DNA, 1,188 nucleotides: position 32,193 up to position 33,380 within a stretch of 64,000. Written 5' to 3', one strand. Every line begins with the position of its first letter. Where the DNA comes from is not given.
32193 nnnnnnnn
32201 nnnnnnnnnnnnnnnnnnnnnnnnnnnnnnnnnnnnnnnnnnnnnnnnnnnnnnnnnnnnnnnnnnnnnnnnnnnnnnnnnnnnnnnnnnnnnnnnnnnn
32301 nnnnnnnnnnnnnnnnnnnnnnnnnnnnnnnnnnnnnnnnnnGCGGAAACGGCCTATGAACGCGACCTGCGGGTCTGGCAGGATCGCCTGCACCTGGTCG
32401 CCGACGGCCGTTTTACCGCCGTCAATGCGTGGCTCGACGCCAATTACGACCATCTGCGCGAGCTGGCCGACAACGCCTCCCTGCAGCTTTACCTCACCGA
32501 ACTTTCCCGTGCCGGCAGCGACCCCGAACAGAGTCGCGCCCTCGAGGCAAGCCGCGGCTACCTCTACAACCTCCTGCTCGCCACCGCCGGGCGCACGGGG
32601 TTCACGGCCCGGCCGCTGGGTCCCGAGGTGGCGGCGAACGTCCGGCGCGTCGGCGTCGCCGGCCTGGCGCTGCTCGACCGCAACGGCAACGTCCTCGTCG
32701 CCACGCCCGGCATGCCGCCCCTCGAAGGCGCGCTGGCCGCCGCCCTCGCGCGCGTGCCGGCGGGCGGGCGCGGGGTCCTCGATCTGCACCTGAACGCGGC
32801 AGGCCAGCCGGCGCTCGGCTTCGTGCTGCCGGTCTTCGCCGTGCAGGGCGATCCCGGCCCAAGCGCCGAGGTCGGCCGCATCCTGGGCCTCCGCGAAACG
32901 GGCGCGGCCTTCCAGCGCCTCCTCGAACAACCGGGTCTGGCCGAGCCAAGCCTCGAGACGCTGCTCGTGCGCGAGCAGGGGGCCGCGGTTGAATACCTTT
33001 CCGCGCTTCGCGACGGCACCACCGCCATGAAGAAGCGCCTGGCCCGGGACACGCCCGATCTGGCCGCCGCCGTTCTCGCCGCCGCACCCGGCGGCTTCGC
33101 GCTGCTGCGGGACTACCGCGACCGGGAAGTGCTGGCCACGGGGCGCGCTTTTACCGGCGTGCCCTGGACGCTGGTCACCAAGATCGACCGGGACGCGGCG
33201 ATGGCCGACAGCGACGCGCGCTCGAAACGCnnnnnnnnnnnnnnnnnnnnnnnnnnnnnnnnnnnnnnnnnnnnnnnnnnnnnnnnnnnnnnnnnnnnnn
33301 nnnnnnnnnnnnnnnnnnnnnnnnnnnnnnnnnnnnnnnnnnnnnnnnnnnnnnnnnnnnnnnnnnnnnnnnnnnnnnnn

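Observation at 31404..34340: LapG-like periplasmic cysteine protease paired with a receptor that has a degenerate HD-GYP domain instead of GGDEF-EAL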

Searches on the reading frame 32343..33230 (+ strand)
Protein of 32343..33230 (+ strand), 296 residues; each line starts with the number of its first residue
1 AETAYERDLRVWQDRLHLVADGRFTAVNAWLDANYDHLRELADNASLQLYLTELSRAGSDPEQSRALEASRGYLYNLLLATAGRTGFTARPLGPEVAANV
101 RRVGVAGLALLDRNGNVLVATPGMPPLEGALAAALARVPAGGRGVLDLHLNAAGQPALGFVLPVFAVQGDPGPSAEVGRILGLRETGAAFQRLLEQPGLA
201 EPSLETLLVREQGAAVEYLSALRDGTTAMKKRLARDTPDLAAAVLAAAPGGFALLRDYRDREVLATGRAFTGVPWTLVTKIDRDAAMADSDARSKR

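Call 39: predict_structure(alignment_id=A2)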
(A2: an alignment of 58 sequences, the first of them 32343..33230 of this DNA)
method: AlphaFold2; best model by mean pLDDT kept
length: 296 residues; sequences in the alignment: 58
mean_pLDDT: 90.8   pTM: 0.87
mean pLDDT of the five models: 90.8, 90.5, 90.2, 89.1, 88.3
residues with pLDDT >= 90: 213; 70-90: 68; 50-70: 15; < 50: 0
segments of 3 or more residues with pLDDT < 50: none
pLDDT, mean of each block of 10 residues (from residue 1): 82 96 97 96 94 81 81 95 91 63 87 93 91 91 93 92 87 87 92 88 95 96 94 97 96 97 98 96 93 85
secondary structure, 60 per line:
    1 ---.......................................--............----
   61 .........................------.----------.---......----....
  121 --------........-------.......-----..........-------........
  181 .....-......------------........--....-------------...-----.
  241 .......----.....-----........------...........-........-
elements in order: H4-42 H45-56 H61-85 E107-112 E117-120 H129-136 E144-150 E156-165 E176-185 H187-192 E205-212 E215-218 E232-234 H241-247 E252-256 E262-269 E276-282 H283-286 H288-295

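Call 41: fold_search(model_id=the predicted structure, library=pdb)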
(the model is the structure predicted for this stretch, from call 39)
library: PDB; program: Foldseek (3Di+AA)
matches with E <= 10: 1053; with E <= 0.001: 70
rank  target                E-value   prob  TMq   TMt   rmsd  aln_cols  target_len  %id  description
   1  9rc2                  5.1e-11  1.00  0.65  0.75   4.6       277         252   16  DvhD, periplasmic domain (released 2026-03-04)
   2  5ave                  1.6e-07  1.00  0.46  0.53   8.2       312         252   12  The ligand binding domain of Mlp37 with serine (released 2016-03-02)
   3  6mni_A                3.5e-07  1.00  0.59  0.66   6.1       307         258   14  Structure of the tandem CACHE domain of PscC (released 2019-10-16)
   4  9a65_B                4.2e-07  1.00  0.54  0.27   6.5       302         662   13  Integrative model of YVAQ-MCPB by crosslinking MS and deep learning (released 2024-09-18)
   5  6iot_B                5.1e-07  1.00  0.51  0.61   5.7       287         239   12  The ligand binding domain of Mlp24 with arginine (released 2019-03-20)
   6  6iov_B                6.6e-07  1.00  0.43  0.54   7.5       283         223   11  The ligand binding domain of Mlp37 with arginine (released 2019-11-06)
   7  2p7j_B                6.6e-07  1.00  0.42  0.45   9.9       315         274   13  Crystal structure of the domain of putative sensory box/GGDEF family protein from Vibrio parahaemolyticus (released 2007-05-01)
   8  2zbb_A                7.0e-07  1.00  0.46  0.52   8.2       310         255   15  P43 crystal of DctBp (released 2008-11-18)
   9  9a69_B                7.4e-07  1.00  0.45  0.23  15.7       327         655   11  Integrative model of MCPB-MCPC by crosslinking MS and deep learning (released 2024-09-18)
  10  3c8c_A                8.4e-07  1.00  0.44  0.51   8.2       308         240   14  Crystal structure of Mcp_N and cache domains of methyl-accepting chemotaxis protein from Vibrio cholerae (released 2008-02-19)
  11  6ior_A                9.0e-07  1.00  0.50  0.60   5.9       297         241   11  The ligand binding domain of Mlp24 with asparagine (released 2019-03-20)
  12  5ltv_F                1.1e-06  1.00  0.47  0.60   6.3       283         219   16  LIGAND BINDING DOMAIN OF PSEUDOMONAS AERUGINOSA PAO1 AMINO ACID CHEMORECPETOR PCTC IN COMPLEX WITH GABA (released 2017-09-20)
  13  3lid_A                1.3e-06  1.00  0.42  0.44   9.6       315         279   13  Crystal Structure of the extracellular domain of the putative histidine kinase vpHK1S-Z8 (released 2010-05-05)
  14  6d8v                  1.6e-06  1.00  0.45  0.48   9.3       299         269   17  Methyl-accepting Chemotaxis protein X (released 2019-04-17)
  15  4xmr_B                2.0e-06  1.00  0.49  0.56   7.5       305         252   12  Crystal structure of the sensory domain of the Campylobacter jejuni chemoreceptor Tlp3 (CcmL) with isoleucine bound. (released 2015-11-04)
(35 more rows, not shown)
